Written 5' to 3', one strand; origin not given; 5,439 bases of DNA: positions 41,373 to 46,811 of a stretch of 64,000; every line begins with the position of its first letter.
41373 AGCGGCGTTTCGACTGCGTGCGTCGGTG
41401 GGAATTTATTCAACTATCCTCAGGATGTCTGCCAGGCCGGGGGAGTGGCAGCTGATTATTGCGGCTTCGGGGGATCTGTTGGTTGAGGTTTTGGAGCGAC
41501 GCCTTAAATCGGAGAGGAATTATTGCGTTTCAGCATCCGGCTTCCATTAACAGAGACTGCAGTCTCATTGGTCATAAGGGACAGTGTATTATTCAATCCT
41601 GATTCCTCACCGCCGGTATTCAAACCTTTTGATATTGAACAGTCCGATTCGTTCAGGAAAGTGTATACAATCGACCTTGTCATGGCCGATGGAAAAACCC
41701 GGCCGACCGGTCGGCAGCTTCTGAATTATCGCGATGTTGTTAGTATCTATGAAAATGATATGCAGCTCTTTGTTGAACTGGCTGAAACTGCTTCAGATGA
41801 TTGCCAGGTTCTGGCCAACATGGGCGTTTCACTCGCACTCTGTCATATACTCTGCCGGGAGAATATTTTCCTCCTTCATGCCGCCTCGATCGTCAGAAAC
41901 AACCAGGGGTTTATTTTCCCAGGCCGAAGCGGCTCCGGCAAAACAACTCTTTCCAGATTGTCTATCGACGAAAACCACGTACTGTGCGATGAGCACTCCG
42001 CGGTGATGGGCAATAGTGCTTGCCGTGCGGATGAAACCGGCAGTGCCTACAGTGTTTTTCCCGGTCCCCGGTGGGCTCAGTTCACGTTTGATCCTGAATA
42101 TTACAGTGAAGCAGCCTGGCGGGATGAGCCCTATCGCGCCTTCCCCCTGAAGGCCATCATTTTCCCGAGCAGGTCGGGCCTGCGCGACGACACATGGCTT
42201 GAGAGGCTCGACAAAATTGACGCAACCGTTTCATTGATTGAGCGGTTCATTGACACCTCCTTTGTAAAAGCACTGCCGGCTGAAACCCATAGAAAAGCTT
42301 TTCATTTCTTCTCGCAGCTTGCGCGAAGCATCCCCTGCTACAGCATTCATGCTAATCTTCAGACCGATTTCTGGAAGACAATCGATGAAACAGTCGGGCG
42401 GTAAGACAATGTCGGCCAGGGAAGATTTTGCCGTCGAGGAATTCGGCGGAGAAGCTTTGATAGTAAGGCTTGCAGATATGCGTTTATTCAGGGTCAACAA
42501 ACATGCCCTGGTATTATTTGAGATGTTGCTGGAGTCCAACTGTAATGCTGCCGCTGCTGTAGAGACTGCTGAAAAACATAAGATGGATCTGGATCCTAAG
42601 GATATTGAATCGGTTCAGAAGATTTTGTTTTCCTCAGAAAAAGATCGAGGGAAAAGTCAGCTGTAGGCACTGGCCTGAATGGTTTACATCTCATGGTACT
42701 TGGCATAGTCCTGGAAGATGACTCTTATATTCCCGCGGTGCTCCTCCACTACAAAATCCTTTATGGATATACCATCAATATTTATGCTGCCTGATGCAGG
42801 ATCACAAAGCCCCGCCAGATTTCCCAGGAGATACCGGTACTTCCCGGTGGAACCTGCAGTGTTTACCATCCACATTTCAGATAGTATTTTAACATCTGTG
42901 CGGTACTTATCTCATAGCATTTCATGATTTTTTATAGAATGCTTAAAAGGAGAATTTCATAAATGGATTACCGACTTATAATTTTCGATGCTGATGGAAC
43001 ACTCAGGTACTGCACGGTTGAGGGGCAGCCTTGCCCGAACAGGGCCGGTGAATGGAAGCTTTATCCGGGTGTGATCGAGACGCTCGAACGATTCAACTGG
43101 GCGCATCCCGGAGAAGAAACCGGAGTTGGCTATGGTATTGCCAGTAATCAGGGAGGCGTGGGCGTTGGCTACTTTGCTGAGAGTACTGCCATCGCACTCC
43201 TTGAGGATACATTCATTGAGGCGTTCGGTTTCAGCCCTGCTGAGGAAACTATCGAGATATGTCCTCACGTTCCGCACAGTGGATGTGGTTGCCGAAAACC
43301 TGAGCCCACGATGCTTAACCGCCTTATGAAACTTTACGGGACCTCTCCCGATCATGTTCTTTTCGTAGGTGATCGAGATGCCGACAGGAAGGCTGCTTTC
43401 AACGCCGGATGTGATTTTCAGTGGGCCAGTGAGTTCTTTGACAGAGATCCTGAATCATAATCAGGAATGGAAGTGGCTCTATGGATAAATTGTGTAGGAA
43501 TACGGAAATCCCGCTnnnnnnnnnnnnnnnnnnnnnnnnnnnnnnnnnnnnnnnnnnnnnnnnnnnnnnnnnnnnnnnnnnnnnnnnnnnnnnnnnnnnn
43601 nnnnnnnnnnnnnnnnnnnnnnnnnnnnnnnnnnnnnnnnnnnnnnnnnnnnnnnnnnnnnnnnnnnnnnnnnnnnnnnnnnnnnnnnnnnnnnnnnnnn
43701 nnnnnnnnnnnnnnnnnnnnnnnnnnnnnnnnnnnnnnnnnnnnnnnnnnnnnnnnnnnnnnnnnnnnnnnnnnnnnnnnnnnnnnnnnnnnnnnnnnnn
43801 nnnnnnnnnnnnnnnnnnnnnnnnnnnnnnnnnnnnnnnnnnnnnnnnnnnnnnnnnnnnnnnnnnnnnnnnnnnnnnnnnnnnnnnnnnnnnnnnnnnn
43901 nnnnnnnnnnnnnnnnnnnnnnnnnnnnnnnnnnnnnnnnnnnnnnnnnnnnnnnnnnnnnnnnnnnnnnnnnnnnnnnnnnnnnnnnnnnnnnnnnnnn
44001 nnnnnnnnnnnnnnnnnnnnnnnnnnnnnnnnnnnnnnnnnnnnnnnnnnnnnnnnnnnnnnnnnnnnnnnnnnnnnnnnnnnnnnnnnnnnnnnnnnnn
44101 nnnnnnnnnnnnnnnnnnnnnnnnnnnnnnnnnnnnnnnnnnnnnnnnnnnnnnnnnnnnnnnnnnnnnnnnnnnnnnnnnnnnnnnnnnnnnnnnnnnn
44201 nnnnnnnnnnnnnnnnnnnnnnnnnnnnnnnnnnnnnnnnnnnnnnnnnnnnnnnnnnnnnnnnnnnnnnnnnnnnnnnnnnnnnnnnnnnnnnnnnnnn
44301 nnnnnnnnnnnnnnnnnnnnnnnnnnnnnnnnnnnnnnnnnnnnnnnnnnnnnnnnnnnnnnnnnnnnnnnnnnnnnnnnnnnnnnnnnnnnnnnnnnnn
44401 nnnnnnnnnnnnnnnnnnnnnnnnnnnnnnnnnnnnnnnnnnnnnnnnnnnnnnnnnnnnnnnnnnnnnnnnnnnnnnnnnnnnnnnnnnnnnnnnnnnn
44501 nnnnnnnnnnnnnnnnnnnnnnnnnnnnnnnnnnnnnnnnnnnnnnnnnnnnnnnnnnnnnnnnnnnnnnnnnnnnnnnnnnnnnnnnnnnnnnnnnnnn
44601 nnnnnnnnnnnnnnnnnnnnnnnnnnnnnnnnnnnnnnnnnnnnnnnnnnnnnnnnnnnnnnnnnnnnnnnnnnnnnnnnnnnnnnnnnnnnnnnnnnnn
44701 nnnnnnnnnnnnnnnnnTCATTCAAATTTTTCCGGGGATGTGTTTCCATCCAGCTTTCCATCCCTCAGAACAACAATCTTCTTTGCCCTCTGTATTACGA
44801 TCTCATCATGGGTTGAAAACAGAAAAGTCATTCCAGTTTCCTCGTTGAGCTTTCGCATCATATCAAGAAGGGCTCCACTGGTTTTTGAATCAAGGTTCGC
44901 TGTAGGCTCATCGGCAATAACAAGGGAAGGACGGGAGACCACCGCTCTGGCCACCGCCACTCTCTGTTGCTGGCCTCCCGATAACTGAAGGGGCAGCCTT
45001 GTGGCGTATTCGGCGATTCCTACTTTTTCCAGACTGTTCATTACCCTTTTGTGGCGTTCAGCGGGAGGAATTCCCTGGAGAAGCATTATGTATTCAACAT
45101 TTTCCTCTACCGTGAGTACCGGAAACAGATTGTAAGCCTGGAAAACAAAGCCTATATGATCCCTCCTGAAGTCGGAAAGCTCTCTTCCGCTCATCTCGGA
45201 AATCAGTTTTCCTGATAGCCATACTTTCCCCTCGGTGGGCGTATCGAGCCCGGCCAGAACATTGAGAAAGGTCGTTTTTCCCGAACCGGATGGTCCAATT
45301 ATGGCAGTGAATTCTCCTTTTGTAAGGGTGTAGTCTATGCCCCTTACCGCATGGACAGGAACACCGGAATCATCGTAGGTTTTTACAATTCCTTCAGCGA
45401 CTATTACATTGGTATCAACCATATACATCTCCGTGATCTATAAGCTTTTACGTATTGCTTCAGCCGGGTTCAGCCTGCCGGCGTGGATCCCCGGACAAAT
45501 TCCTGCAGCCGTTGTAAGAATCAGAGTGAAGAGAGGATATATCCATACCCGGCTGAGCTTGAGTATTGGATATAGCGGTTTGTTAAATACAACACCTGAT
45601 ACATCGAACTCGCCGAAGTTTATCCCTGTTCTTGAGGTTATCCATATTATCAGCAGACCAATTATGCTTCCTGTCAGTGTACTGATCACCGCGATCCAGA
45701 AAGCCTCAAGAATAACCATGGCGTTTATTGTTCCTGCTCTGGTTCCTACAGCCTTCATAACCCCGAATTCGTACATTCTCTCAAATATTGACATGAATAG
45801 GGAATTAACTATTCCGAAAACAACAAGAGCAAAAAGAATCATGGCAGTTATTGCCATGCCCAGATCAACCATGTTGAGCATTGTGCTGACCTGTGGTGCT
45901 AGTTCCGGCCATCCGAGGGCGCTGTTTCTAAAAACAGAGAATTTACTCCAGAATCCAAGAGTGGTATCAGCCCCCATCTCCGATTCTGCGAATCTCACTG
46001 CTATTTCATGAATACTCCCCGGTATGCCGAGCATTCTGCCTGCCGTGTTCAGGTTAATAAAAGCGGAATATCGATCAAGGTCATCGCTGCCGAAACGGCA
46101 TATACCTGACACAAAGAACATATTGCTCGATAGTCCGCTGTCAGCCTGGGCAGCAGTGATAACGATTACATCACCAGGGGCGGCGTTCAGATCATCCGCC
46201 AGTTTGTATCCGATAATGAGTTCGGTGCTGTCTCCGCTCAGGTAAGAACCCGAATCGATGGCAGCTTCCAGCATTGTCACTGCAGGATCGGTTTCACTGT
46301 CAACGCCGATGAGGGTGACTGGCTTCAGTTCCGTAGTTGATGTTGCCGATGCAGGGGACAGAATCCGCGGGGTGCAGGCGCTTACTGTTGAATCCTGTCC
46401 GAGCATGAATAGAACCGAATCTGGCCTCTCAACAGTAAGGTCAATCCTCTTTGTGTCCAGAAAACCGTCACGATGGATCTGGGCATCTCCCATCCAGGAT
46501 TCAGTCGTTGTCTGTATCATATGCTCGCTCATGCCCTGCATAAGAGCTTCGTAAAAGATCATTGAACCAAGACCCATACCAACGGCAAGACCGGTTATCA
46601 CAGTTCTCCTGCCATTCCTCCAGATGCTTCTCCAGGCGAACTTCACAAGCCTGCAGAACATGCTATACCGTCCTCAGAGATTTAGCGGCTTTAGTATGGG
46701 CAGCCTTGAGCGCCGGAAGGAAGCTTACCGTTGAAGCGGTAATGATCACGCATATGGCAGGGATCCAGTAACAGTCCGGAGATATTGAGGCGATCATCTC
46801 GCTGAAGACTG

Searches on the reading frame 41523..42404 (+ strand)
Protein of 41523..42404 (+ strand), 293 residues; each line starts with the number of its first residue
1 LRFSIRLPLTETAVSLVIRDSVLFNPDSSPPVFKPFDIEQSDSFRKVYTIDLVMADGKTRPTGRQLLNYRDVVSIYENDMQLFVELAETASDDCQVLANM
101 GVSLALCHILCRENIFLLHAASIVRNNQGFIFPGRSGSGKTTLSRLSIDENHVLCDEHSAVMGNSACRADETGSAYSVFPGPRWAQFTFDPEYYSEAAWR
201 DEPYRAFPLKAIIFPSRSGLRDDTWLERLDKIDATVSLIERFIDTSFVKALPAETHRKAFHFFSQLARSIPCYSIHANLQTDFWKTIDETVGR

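Call 4: search_protein_families(library=pfam, proteins=[window:41523-42404:+], max_evalue=0.01)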
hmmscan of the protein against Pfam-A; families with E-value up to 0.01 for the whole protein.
window:41523-42404:+ (293 aa): 1 family
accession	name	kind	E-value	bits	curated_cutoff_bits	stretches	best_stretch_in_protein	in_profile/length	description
PF01293.25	PEPCK_ATP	-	0.00057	19.2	26.5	1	107-167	188-247/465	Phosphoenolpyruvate carboxykinase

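Call 5: search_protein_families(library=ncbifam, proteins=[window:41523-42404:+], max_evalue=0.01)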
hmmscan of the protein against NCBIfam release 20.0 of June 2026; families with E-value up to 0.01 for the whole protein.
window:41523-42404:+ (293 aa): 5 families
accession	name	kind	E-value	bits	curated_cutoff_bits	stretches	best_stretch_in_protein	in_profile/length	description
TIGR04249.1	SCM_chp_ScmC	equivalog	2e-13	50.4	125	1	115-289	125-290/292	SynChlorMet cassette protein ScmC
TIGR04352.1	HprK_rel_A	equivalog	2.7e-07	30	200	1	112-160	93-142/280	HprK-related kinase A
NF006821.0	PRK09344.1-3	subfamily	0.00027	19.7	369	1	108-177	194-269/525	phosphoenolpyruvate carboxykinase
TIGR04355.1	HprK_rel_B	hypoth_equivalog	0.00042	19.5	200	1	111-144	140-173/351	HprK-related kinase B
NF006820.0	PRK09344.1-2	subfamily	0.0031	16.2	636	1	105-158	203-256/529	phosphoenolpyruvate carboxykinase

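Call 61: search_protein_families(library=padloc, proteins=[window:41523-42404:+], max_evalue=0.001)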
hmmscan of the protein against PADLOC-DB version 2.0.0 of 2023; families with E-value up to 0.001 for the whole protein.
window:41523-42404:+ (293 aa): 0 families

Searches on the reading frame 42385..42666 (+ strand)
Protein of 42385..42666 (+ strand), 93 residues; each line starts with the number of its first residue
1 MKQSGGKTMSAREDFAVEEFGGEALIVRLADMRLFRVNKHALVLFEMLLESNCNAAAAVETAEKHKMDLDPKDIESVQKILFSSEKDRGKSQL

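Call 36: search_protein_families(library=pfam, proteins=[window:42385-42666:+], max_evalue=0.1)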
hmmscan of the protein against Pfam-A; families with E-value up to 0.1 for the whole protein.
window:42385-42666:+ (93 aa): 0 families

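Call 61: search_protein_families(library=padloc, proteins=[window:42385-42666:+], max_evalue=0.001)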
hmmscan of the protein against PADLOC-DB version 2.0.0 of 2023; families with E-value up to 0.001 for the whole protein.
window:42385-42666:+ (93 aa): 0 families

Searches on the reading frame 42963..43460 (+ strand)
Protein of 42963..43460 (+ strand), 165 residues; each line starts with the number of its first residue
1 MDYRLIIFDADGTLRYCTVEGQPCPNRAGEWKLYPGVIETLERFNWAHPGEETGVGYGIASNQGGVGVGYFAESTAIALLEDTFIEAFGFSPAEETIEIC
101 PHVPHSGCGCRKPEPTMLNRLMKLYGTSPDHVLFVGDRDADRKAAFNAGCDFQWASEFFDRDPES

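Call 4: search_protein_families(library=pfam, proteins=[window:42963-43460:+], max_evalue=0.01)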
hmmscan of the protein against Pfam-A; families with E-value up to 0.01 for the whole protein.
window:42963-43460:+ (165 aa): 4 families
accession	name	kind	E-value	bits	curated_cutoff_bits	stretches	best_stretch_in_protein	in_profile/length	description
PF00702.32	Hydrolase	-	1.9e-10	41.9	26.4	1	29-149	95-191/191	haloacid dehalogenase-like hydrolase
PF13419.12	HAD_2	-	5.9e-10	40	23.8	1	111-154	134-177/178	Haloacid dehalogenase-like hydrolase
PF13242.12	Hydrolase_like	-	1.5e-09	38.1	22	1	110-151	2-44/75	HAD-hyrolase-like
PF08645.17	PNK3P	-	8.1e-06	26.1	22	1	5-154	2-141/161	Polynucleotide kinase 3 phosphatase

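Call 5: search_protein_families(library=ncbifam, proteins=[window:42963-43460:+], max_evalue=0.01)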
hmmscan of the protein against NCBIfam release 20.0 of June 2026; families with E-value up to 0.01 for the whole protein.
window:42963-43460:+ (165 aa): 19 families
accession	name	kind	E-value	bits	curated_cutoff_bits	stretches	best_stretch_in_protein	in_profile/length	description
NF006506.0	PRK08942.1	equivalog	5.7e-20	71.6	178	1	4-151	4-142/182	D-glycero-beta-D-manno-heptose 1,7-bisphosphate 7-phosphatase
TIGR01656.1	Histidinol-ppas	subfamily_domain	4.4e-19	68.8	84.15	1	5-152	2-142/149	histidinol-phosphate phosphatase domain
TIGR01662.1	HAD-SF-IIIA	subfamily_domain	3.7e-16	59.5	44.6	1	4-154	1-137/141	HAD-IIIA family hydrolase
NF003937.0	PRK05446.1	equivalog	1e-09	37.9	443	1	4-151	4-144/355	bifunctional histidinol-phosphatase/imidazoleglycerol-phosphate dehydratase HisB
NF050049.1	HBPPhtaseGmhB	domain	2.5e-09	37.2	250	1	59-150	49-138/171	D-glycero-alpha-D-manno-heptose-1,7-bisphosphate 7-phosphatase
NF005264.0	PRK06769.1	equivalog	5.8e-09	36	217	1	25-150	21-131/175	HAD-IIIA family hydrolase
TIGR00213.1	GmhB_yaeD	subfamily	2.2e-08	34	149.6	1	52-149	40-143/176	D-glycero-beta-D-manno-heptose 1,7-bisphosphate 7-phosphatase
NF009695.0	PRK13222.1-2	equivalog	2.5e-08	33.7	225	1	111-151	149-189/226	phosphoglycolate phosphatase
TIGR01261.1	hisB_Nterm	equivalog_domain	9.9e-08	31.6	140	1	52-149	43-140/161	histidinol-phosphatase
TIGR01664.1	DNA-3'-Pase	equivalog_domain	1e-07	32.1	107.65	1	4-156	14-153/167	DNA 3'-phosphatase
TIGR01549.1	HAD-SF-IA-v1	subfamily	1.5e-07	31.9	23.3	1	106-149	107-149/149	HAD-IA family hydrolase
TIGR01509.1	HAD-SF-IA-v3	subfamily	3.1e-05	24.2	29.4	1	109-150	108-149/154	HAD-IA family hydrolase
NF009698.0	PRK13223.1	equivalog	6.5e-05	22.2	466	1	111-150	156-195/272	phosphoglycolate phosphatase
TIGR02252.1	DREG-2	subfamily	0.00013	21.8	155.2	1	108-151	156-200/203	HAD hydrolase, REG-2-like, family IA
TIGR01449.2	PGP_bact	equivalog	0.00014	21.5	180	1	111-153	140-182/213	phosphoglycolate phosphatase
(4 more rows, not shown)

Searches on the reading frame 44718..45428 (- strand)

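Call 36: search_protein_families(library=pfam, proteins=[window:44718-45428:-], max_evalue=0.1)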
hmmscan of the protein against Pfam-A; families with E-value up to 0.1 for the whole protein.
window:44718-45428:- (236 aa): 18 families
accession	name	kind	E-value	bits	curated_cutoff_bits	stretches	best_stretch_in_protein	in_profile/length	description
PF00005.33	ABC_tran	-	3.1e-36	125.4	25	1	29-177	2-137/137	ABC transporter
PF13304.12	AAA_21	-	2.6e-09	38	27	2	40-61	1-22/304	AAA domain, putative AbiEii toxin, Type IV TA system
PF02463.25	SMC_N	-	7.5e-09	35.8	40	2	126-220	120-210/220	RecF/RecN/SMC N terminal domain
PF13481.12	AAA_25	-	0.00021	21.4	27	1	34-59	29-54/195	AAA domain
PF13555.12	AAA_29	-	0.0011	19.1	27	1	36-58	20-42/61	P-loop containing region of AAA domain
PF03193.22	RsgA_GTPase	-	0.0034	17.6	30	1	34-61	103-129/174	RsgA GTPase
PF13401.12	AAA_22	-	0.0045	17.7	27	1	39-63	6-30/130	AAA domain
PF13476.12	AAA_23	-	0.0065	17.6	27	1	39-58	20-39/201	AAA domain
PF13604.12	AAA_30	-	0.0066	16.6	27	1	32-62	11-42/191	AAA domain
PF13671.12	AAA_33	-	0.016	16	27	0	43-59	4-20/143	AAA domain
PF02562.22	PhoH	-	0.023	14.6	27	0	35-69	16-49/205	PhoH-like protein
PF13191.12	AAA_16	-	0.026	15.5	32.6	1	39-76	25-61/167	AAA ATPase domain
PF25199.1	nSTAND_NTPase5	-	0.031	14.5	34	0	37-56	40-59/145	Novel STAND NTPase 5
PF20720.3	nSTAND3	-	0.039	14.1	27.2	0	27-59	6-38/155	Novel STAND NTPase 3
PF00350.29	Dynamin_N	-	0.043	14.3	27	0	42-66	2-26/168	Dynamin family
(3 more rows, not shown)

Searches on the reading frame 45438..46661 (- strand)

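Call 36: search_protein_families(library=pfam, proteins=[window:45438-46661:-], max_evalue=0.1)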
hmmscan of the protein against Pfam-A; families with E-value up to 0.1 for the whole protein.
window:45438-46661:- (407 aa): 2 families
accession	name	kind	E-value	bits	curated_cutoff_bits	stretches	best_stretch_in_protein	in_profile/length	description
PF02687.27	FtsX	-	5.6e-15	55.9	25.5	1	273-399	4-120/120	FtsX-like permease C-terminal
PF12704.14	MacB_PCD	-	2.6e-09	38.1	27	1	20-227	1-194/207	MacB-like periplasmic core domain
